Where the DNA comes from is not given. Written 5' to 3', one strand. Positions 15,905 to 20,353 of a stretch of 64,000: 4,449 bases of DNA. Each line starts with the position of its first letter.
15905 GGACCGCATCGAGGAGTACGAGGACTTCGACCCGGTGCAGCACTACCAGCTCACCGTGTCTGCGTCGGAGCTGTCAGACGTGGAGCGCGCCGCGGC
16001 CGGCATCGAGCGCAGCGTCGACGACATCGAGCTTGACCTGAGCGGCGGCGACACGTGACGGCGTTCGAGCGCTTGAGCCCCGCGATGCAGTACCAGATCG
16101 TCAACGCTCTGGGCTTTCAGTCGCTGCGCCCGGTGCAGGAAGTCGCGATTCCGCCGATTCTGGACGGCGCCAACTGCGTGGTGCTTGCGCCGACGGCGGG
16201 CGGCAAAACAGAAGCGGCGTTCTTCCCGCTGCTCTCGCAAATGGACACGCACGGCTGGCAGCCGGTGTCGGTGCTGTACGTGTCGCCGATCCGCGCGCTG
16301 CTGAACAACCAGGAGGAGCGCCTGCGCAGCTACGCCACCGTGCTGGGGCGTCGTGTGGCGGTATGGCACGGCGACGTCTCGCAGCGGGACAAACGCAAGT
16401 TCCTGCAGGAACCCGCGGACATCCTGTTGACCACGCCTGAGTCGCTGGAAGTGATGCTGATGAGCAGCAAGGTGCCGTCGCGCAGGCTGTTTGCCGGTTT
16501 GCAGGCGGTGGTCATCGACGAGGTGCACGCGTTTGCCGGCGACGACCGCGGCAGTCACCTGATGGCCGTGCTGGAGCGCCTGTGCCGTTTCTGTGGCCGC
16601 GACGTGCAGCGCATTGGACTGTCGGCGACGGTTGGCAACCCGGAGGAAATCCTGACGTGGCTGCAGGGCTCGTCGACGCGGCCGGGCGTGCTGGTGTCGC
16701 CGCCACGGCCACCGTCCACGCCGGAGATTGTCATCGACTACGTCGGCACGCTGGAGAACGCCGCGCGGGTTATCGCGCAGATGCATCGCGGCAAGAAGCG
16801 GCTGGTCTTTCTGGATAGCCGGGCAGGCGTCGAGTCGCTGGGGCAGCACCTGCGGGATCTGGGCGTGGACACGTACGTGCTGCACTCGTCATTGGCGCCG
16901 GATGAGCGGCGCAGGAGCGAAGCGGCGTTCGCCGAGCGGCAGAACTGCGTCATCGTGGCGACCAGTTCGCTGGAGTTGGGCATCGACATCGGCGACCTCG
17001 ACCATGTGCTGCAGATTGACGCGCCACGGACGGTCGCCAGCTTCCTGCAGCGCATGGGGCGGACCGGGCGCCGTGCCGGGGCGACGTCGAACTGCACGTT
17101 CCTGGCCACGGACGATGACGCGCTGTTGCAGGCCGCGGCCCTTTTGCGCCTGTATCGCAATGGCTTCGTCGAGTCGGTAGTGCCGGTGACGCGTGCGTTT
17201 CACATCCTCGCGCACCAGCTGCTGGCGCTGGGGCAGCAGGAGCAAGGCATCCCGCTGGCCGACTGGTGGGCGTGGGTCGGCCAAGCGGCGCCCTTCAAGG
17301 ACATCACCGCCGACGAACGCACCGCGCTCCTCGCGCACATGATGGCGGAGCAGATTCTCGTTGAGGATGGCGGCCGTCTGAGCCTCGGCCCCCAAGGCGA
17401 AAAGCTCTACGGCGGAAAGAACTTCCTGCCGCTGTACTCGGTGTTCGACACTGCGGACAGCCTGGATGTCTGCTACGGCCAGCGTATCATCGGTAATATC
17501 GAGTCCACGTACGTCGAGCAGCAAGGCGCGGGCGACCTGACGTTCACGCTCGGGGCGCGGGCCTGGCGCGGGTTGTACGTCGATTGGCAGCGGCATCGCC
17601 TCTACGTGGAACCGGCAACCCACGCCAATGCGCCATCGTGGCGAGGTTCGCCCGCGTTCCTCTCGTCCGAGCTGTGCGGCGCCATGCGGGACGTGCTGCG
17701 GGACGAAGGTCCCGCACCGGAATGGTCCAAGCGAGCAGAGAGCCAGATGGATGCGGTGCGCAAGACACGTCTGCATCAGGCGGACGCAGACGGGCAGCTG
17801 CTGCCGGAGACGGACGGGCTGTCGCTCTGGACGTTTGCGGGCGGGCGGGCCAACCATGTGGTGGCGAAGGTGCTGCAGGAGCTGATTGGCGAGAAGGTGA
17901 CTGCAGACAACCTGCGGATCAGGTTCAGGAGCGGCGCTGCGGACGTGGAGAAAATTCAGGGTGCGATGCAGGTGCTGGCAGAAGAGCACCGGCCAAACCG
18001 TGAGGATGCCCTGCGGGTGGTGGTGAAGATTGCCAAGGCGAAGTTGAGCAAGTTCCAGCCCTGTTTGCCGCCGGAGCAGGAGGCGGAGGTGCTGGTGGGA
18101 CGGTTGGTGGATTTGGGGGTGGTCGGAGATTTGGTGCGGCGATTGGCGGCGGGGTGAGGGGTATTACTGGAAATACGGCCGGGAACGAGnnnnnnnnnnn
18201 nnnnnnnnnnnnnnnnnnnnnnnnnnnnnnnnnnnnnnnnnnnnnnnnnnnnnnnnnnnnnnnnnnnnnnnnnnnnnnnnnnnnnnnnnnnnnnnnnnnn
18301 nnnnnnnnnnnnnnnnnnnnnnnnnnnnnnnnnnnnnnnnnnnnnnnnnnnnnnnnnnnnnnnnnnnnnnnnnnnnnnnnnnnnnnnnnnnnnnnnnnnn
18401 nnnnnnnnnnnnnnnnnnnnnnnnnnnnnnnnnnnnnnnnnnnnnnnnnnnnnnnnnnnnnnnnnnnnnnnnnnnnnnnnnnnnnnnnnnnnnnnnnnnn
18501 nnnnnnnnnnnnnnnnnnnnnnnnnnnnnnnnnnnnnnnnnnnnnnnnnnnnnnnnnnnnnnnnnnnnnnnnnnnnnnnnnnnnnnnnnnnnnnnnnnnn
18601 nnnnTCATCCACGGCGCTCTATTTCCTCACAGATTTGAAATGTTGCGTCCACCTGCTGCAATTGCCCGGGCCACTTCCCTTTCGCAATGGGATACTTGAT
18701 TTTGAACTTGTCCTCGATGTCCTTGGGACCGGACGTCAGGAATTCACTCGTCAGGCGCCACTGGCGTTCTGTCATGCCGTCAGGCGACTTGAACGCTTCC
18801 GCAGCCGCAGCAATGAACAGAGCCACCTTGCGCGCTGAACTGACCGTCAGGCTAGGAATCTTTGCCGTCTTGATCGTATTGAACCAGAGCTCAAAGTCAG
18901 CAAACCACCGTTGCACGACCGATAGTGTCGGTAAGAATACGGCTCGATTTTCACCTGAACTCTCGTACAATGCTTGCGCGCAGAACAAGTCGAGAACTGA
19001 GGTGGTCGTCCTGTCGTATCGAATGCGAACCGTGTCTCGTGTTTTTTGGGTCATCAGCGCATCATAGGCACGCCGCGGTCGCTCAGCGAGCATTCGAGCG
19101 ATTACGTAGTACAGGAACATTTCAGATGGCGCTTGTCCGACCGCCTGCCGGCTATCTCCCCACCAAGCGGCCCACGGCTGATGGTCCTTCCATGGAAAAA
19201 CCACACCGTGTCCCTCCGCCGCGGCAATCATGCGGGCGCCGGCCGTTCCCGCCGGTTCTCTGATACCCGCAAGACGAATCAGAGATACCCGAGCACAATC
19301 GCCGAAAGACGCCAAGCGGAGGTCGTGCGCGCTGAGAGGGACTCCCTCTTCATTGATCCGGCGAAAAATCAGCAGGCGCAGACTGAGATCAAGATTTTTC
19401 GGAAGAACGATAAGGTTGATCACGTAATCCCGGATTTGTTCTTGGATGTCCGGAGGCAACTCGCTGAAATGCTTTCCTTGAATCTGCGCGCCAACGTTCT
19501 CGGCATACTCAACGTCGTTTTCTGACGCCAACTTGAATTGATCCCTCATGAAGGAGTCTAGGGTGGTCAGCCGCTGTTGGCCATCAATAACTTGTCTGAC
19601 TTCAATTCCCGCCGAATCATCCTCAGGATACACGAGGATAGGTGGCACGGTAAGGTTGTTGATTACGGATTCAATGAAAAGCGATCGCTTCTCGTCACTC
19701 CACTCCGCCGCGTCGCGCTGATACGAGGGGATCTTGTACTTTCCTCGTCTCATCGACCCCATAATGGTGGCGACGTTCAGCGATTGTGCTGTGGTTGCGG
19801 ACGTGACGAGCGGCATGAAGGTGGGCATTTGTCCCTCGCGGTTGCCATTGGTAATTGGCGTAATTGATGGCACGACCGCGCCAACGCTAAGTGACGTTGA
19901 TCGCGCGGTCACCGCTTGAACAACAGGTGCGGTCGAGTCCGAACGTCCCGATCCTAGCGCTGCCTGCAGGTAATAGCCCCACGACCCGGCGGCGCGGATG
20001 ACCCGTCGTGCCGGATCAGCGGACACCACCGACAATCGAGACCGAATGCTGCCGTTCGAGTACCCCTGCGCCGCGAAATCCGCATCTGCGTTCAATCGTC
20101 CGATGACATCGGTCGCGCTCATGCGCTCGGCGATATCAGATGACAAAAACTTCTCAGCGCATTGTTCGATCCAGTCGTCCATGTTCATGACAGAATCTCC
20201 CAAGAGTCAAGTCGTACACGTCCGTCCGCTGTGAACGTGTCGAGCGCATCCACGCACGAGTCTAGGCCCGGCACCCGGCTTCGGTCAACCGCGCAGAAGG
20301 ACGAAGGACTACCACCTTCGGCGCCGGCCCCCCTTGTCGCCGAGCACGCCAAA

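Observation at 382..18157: Complete six-gene type 2 BREX (Pgl) operon, pglW-pglX-pglY-pglZ-brxD-brxHI, fully translationally coupled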

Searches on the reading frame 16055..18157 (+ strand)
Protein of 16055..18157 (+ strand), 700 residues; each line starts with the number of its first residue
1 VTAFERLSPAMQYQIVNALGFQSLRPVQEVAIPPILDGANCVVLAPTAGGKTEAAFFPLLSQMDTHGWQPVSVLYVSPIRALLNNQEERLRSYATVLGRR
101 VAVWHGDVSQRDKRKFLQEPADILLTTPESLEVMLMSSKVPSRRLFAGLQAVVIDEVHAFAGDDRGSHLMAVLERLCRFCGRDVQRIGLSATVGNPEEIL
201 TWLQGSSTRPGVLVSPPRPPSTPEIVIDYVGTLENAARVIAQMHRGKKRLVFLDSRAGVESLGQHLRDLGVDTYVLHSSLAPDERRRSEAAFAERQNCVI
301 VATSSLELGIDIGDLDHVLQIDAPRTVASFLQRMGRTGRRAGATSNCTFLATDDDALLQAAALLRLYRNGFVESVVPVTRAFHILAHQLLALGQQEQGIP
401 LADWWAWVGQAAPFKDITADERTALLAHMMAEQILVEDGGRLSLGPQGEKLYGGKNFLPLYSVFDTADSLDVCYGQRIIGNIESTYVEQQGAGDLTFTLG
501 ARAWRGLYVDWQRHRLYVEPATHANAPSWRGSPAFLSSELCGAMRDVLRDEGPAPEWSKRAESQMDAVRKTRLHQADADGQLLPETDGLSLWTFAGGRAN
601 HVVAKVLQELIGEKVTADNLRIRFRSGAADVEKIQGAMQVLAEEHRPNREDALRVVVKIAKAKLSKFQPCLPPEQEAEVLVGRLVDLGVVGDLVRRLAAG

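Call 3: search_protein_families(library=pfam, proteins=[window:16055-18157:+])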
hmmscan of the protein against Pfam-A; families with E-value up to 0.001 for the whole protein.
window:16055-18157:+ (700 aa): 5 families
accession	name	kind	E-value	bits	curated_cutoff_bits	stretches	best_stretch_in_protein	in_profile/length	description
PF00270.35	DEAD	-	3.1e-34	118.6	26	1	25-198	1-166/167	DEAD/DEAH box helicase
PF00271.37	Helicase_C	-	6.9e-22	78.2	23.5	1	238-340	8-109/110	Helicase conserved C-terminal domain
PF22590.2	Cas3-like_C_2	-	6.2e-07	30.1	27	1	261-340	17-104/106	CRISPR-associated nuclease/helicase Cas3, C-terminal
PF19306.5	WH_Lhr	-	7.9e-07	29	27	0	475-525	118-165/168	Large helicase-related protein, winged helix domain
PF04851.21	ResIII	-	7.5e-06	26.4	22.5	1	23-193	3-162/164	Type III restriction enzyme, res subunit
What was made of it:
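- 16055..18157 (+): brxHI (700 aa), Lhr/Ski2-like SF2 helicase. Motif I is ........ 45-52; DEVH is at 155, SAT at 190 and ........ at 332. The GTG start overlaps the brxD stop (GTGA). Pfam finds DEAD, Helicase_C and WH_Lhr (call 3).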

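Call 4: search_protein_families(library=padloc, proteins=[window:16055-18157:+])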
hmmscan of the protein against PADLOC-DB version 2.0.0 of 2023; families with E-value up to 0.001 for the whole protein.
window:16055-18157:+ (700 aa): 73 families (the best 25 are shown)
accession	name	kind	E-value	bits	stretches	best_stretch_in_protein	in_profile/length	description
PDLC02503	BrxHI|BrxHII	-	6.9e-281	931.6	1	1-694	2-688/698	BrxHI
PDLC02501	BrxHI|BrxHII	-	9.5e-171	568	1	1-687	1-696/925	BrxHI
PDLC03960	SngC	-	1.6e-133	445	1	2-686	2-709/720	-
PDLC02897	DpdJ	-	2.2e-52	176.2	2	24-195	100-288/1570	DpdJ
PDLC02864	DpdF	-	7.1e-35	118.9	1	10-360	9-347/610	DpdF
PDLC02861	DpdF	-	4.2e-25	86.1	1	16-355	21-347/611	DpdF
PDLC02870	DpdF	-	2.6e-23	80.3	1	16-359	6-339/534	DpdF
PDLC03928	PsyrT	-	8.8e-23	78.5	2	247-359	242-353/689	-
PDLC02896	DpdJ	-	3.2e-22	76.1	2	294-341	578-625/1487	DpdJ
PDLC01761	Cas3b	-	1.5e-18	64.9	1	39-347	232-541/705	-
PDLC01252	Cas3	-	1.8e-18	65.1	1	42-356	3-304/324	CAS-I; effector_G3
PDLC01710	Cas3a1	-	6.6e-17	59.2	2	44-135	224-315/745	Cas3_1_CAS-I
PDLC02865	DpdF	-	1.2e-16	57.6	1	15-349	751-1078/1499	DpdF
PDLC00192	HamB1|HamB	-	1.6e-16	57.2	1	26-208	271-449/1104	DEAD-box helicase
PDLC00938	Cas3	-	2.1e-16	58.1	1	42-339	3-318/358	CRISPR-associated helicase Cas3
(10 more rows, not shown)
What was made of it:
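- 16055..18157 (+): PADLOC BrxHI scores 931.6 bits over model positions 2-688 of 698 (call 4).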

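Call 59: search_protein_families(library=ncbifam, proteins=[window:16055-18157:+], max_evalue=0.001)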
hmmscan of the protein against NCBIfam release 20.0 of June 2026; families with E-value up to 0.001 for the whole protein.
window:16055-18157:+ (700 aa): 39 families (the best 25 are shown)
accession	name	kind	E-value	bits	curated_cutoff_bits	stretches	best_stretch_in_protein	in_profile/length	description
TIGR04121.1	DEXH_lig_assoc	equivalog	1.4e-80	271.1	850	2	25-428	15-433/804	ligase-associated DNA damage response DEXH box helicase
NF010338.0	PRK13767.1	equivalog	1.5e-71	241.9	849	1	20-540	30-592/877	ATP-dependent helicase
NF007284.0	PRK09751.1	equivalog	1.8e-54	184.6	1496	2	21-220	27-242/1538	ATP-dependent helicase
TIGR03817.1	DECH_helic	hypoth_equivalog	2.2e-37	128.7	874.1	1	18-391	31-423/742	helicase/secretion neighborhood putative DEAH-box helicase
NF008744.0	PRK11776.1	equivalog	5.7e-29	101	524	1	5-357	7-353/460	ATP-dependent RNA helicase DbpA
NF053711.1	RNA_heli_RhlE1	exception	1.4e-28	99.9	750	1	14-360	14-358/434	RNA helicase RhlE1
TIGR01389.1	recQ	equivalog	4.7e-27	94.7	640.2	1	17-361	7-338/591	DNA helicase RecQ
NF008394.0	PRK11192.1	equivalog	1.2e-26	93.6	507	2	244-358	245-359/441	ATP-dependent RNA helicase SrmB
NF002654.0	PRK02362.1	equivalog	1.5e-24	86.3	887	1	9-205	9-193/739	ATP-dependent DNA helicase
NF053631.1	RNA_helic_CshA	equivalog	2.1e-24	86.2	646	1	14-358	12-349/434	degradosome RNA helicase CshA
NF007882.0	PRK10590.1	equivalog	1.1e-23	83.9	743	2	15-131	15-136/456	ATP-dependent RNA helicase RhlE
TIGR00614.1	recQ_fam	subfamily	1.1e-22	80.5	219.8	1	17-359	5-338/470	RecQ family ATP-dependent DNA helicase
NF008279.0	PRK11057.1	equivalog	2.3e-20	72.6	1015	1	15-352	17-342/608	ATP-dependent DNA helicase RecQ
NF001308.0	PRK00254.1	equivalog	4.1e-20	71.6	1216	1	14-206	14-192/720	ATP-dependent DNA helicase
NF041067.1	DpdJ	equivalog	8.8e-20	70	800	2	294-341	570-617/1482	protein DpdJ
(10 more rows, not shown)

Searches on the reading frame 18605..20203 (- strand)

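Call 12: search_protein_families(library=pfam, proteins=[window:18605-20203:-], max_evalue=0.01)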
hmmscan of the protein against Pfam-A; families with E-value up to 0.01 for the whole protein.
window:18605-20203:- (532 aa): 1 family
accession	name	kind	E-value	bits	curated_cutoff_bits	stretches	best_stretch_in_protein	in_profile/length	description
PF03235.19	GmrSD_N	-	1.3e-25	91.2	33.2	1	146-300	3-198/199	GmrSD restriction endonuclease, N-terminal domain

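Call 15: search_protein_families(library=padloc, proteins=[window:18605-20203:-], max_evalue=0.001)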
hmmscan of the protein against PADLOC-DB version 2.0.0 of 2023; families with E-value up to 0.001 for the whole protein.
window:18605-20203:- (532 aa): 10 families
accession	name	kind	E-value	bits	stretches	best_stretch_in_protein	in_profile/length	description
PDLC03877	NsnA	-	8.7e-35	118.7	1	138-310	47-210/385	-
PDLC04027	PD-T4-2_A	-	4.3e-12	43.7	1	159-296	56-191/363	-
PDLC03418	REase_II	-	3.1e-07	27.8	1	159-300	36-158/372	Type II restriction enzyme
PDLC04155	HEC-06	-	8.1e-07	25.9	1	140-237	5-106/562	-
PDLC04157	HEC-06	-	1.9e-05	21.5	1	140-237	7-108/558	-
PDLC04154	HEC-06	-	2.4e-05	21.2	1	140-216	10-86/569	-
PDLC02695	Orf5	-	6.8e-05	19.4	1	139-216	5-92/601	Orf5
PDLC02786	SspE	-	0.0002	17.8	0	138-219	7-102/766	SspE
PDLC02687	Orf5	-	0.00026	17.9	1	145-218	9-82/543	Orf5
PDLC02792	SspE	-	0.00045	16.7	0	182-215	74-103/771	SspE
